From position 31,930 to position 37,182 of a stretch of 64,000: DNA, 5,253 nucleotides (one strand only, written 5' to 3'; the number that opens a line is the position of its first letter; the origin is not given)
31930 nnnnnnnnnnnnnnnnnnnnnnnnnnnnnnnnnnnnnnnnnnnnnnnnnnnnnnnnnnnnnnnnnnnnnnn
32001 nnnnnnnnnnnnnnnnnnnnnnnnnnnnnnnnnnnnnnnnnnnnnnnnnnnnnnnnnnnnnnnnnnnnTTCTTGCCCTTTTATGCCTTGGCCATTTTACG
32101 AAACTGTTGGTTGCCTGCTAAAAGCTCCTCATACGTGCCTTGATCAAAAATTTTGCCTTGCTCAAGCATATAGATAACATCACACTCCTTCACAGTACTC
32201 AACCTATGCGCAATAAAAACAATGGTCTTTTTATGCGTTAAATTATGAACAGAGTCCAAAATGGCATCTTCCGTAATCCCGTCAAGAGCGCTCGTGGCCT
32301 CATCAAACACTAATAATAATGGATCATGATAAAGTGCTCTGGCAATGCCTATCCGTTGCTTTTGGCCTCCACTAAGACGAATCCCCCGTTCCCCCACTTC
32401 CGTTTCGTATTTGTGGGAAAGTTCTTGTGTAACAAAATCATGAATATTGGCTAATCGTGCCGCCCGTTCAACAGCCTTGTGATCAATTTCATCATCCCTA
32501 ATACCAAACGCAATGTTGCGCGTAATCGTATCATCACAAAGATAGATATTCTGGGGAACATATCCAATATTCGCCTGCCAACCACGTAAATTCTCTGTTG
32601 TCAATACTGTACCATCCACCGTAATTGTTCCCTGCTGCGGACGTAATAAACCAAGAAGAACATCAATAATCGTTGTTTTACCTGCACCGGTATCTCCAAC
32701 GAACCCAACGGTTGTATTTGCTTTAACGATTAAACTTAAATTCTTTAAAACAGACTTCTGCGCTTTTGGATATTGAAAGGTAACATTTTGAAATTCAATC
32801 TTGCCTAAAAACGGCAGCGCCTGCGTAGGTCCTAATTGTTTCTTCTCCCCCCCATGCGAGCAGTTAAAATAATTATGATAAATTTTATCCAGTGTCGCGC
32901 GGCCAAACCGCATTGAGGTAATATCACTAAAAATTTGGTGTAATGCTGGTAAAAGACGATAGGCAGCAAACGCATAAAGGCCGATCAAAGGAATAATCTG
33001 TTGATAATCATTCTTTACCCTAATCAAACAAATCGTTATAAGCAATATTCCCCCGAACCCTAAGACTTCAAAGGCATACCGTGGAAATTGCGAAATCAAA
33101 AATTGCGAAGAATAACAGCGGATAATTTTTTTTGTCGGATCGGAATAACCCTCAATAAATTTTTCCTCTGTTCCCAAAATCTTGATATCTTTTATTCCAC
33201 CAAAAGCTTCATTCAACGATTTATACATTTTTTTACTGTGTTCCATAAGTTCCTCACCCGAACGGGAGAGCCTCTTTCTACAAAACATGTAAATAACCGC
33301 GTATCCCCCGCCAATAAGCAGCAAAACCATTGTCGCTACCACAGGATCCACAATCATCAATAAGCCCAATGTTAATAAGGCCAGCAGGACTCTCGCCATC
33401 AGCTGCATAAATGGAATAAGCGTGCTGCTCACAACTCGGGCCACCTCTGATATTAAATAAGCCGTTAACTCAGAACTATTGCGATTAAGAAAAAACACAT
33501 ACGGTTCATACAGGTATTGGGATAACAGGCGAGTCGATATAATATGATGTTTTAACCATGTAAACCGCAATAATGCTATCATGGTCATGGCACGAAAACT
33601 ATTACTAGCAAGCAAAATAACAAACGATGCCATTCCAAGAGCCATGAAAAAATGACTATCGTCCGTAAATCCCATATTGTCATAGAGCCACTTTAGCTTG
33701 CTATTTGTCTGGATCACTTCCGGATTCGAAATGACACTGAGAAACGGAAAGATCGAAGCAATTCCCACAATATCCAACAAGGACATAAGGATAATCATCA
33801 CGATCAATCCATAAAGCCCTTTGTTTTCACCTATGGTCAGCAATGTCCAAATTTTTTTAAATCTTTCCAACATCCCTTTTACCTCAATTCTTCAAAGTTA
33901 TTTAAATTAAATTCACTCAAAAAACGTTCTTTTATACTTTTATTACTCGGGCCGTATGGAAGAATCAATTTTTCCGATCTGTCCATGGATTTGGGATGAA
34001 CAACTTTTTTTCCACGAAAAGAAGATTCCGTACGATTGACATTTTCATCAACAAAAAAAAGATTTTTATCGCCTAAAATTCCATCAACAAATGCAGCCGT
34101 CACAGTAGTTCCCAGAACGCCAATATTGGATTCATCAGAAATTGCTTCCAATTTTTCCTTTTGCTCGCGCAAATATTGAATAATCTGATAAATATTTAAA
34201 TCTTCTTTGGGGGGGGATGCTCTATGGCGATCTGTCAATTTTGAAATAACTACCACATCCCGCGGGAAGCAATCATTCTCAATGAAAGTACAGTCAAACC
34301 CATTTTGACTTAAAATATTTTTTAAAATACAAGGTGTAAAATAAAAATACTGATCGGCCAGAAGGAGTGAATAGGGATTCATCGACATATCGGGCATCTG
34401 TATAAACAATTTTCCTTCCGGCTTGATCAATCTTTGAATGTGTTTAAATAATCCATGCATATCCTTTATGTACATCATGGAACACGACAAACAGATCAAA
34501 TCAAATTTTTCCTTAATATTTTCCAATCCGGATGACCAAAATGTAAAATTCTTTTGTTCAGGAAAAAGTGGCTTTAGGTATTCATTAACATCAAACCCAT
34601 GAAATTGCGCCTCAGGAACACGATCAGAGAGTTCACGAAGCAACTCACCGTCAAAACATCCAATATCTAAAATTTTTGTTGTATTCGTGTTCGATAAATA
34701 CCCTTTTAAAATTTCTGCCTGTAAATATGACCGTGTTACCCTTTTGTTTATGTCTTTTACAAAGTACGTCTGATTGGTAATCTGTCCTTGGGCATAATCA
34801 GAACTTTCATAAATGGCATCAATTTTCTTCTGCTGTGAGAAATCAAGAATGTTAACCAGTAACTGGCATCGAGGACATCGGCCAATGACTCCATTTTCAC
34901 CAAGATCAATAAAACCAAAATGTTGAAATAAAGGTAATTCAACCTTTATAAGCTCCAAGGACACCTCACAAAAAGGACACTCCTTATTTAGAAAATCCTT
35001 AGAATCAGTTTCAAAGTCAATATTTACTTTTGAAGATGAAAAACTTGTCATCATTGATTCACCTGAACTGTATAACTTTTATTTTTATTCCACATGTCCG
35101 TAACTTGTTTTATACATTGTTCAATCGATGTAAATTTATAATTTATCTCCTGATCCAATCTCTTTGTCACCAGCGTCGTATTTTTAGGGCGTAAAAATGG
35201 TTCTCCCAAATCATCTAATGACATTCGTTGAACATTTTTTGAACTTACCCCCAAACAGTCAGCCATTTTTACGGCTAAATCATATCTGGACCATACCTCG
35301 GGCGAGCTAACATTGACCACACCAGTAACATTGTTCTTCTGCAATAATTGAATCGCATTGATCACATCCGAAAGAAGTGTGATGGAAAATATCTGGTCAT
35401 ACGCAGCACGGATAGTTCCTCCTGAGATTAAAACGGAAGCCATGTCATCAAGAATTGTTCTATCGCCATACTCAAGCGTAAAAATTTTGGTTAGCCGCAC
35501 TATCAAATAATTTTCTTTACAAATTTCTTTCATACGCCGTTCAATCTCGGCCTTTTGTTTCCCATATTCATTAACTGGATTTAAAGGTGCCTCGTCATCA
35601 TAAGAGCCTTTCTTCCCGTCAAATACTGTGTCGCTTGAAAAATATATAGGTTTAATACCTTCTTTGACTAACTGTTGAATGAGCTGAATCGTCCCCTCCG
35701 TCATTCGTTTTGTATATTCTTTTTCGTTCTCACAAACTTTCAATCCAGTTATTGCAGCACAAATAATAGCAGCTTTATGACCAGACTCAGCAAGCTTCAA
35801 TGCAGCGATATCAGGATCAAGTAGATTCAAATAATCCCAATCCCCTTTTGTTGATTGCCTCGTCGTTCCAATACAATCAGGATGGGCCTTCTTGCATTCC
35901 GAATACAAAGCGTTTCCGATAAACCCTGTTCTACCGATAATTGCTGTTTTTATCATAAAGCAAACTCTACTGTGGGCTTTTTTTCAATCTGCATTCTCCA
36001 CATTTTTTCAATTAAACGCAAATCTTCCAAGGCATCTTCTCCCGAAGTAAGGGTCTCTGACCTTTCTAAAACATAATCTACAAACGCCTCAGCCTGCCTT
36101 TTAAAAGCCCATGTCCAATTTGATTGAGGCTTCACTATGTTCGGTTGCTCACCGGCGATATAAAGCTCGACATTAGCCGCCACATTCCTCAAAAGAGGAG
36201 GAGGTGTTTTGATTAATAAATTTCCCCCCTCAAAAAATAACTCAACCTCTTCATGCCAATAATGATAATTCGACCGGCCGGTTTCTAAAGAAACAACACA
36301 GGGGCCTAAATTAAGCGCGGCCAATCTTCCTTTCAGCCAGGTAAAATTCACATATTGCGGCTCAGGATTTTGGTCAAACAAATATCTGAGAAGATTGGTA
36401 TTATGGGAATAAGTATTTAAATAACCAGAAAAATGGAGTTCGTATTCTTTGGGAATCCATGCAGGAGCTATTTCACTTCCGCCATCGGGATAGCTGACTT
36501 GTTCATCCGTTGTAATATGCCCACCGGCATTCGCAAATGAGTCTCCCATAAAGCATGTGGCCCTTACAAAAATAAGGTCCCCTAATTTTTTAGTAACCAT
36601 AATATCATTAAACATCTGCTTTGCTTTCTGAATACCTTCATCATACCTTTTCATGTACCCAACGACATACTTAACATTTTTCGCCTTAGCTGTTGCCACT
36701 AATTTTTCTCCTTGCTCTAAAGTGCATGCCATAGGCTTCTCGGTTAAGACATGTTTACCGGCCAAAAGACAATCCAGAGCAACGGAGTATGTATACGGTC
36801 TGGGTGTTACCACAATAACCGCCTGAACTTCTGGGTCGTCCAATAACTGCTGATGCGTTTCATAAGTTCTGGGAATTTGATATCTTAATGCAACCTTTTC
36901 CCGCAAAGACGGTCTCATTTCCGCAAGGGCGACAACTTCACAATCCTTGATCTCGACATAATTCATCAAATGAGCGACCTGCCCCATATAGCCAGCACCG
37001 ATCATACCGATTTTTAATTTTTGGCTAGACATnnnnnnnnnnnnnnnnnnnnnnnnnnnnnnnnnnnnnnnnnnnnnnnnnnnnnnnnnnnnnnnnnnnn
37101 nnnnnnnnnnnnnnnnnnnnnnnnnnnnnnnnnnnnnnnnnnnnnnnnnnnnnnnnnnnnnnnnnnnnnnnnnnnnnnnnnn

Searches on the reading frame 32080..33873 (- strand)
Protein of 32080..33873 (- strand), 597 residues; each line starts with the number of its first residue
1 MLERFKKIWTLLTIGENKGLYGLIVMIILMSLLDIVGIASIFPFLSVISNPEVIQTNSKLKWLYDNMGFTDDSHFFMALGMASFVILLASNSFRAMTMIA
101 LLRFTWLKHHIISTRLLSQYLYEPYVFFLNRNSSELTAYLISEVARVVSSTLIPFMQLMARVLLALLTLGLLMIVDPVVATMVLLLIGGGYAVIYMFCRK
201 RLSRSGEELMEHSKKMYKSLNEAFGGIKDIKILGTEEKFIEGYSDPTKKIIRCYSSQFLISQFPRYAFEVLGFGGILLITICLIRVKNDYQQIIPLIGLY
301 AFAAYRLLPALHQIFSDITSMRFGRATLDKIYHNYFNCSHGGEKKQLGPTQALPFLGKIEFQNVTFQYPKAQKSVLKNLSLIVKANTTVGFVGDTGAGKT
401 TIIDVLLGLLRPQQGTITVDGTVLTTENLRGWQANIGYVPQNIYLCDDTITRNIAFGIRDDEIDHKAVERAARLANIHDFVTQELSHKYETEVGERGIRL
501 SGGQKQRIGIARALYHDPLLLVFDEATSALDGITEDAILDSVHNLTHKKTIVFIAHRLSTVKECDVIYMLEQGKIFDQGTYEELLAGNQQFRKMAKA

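Call 34: search_protein_families(library=pfam, proteins=[window:32080-33873:-], max_evalue=0.0001)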
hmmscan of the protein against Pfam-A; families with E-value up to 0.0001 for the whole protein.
window:32080-33873:- (597 aa): 3 families
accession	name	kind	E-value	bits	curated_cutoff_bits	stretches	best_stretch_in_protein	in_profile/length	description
PF00005.33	ABC_tran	-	1.7e-29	103.6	25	1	376-528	1-137/137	ABC transporter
PF00664.28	ABC_membrane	-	1.1e-10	42.1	28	1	59-281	37-244/274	ABC transporter transmembrane region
PF02463.25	SMC_N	-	9.8e-05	22.3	40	0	461-571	107-212/220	RecF/RecN/SMC N terminal domain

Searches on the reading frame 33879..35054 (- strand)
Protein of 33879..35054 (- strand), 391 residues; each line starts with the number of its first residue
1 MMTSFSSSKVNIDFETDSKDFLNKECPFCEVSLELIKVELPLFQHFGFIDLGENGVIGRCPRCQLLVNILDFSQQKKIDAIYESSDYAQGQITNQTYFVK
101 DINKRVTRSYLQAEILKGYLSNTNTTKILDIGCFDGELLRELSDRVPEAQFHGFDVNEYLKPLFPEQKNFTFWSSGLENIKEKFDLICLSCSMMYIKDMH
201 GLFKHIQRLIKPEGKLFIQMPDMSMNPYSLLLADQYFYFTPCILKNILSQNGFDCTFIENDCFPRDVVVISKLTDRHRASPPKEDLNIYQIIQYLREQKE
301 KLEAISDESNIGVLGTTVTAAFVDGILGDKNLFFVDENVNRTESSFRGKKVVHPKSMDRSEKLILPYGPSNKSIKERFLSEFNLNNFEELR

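Call 34: search_protein_families(library=pfam, proteins=[window:33879-35054:-], max_evalue=0.0001)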
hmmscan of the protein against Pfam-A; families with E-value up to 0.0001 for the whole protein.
window:33879-35054:- (391 aa): 5 families
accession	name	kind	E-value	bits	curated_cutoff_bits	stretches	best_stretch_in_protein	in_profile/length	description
PF13489.12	Methyltransf_23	-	2.4e-15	57.1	27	1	122-254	20-160/164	Methyltransferase domain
PF13847.12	Methyltransf_31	-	1.1e-10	41.8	27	1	124-228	3-120/145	Methyltransferase domain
PF08242.18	Methyltransf_12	-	5.8e-10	40.2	30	1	129-216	1-98/98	Methyltransferase domain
PF13649.12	Methyltransf_25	-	1.8e-08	35.4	27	1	128-214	1-97/97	Methyltransferase domain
PF08241.18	Methyltransf_11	-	1.8e-08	35.3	21.2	1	129-218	1-95/95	Methyltransferase domain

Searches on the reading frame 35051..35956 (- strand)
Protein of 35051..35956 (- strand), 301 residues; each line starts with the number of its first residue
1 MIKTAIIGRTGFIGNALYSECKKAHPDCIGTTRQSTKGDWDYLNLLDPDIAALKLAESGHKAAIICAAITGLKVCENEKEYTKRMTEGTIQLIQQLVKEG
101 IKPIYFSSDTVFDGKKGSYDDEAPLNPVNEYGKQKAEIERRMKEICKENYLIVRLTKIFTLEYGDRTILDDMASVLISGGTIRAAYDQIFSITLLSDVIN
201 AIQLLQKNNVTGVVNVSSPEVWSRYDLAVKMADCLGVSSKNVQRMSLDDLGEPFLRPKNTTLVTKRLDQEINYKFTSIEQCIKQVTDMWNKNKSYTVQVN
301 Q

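Call 34: search_protein_families(library=pfam, proteins=[window:35051-35956:-], max_evalue=0.0001)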
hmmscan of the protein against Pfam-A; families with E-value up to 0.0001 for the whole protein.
window:35051-35956:- (301 aa): 2 families
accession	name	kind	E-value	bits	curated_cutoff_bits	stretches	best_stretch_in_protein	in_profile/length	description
PF04321.23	RmlD_sub_bind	-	2.9e-32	112.4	27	1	5-286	4-282/287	RmlD substrate binding domain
PF01370.27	Epimerase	-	4.6e-17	62.7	20.9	1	6-162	3-176/240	NAD dependent epimerase/dehydratase family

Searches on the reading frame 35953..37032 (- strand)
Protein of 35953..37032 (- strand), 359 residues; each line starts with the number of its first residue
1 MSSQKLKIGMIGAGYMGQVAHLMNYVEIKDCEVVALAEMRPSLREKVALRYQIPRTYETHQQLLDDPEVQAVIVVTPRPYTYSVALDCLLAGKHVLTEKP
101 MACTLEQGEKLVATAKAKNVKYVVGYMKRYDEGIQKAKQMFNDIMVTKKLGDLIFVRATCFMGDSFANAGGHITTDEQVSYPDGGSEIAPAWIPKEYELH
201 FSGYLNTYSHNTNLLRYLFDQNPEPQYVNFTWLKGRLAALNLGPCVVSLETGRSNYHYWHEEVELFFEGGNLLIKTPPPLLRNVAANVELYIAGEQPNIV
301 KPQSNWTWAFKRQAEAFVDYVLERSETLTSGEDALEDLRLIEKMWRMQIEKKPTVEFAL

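Call 35: search_protein_families(library=pfam, proteins=[window:35953-37032:-], max_evalue=0.0001)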
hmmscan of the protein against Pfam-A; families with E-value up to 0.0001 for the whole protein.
window:35953-37032:- (359 aa): 2 families
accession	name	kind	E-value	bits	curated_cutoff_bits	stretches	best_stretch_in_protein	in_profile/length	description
PF01408.29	GFO_IDH_MocA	-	2.7e-26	93.1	24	1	6-126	1-120/120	Oxidoreductase family, NAD-binding Rossmann fold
PF03447.22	NAD_binding_3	-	5.1e-07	30.9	24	1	9-124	3-115/116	Homoserine dehydrogenase, NAD binding domain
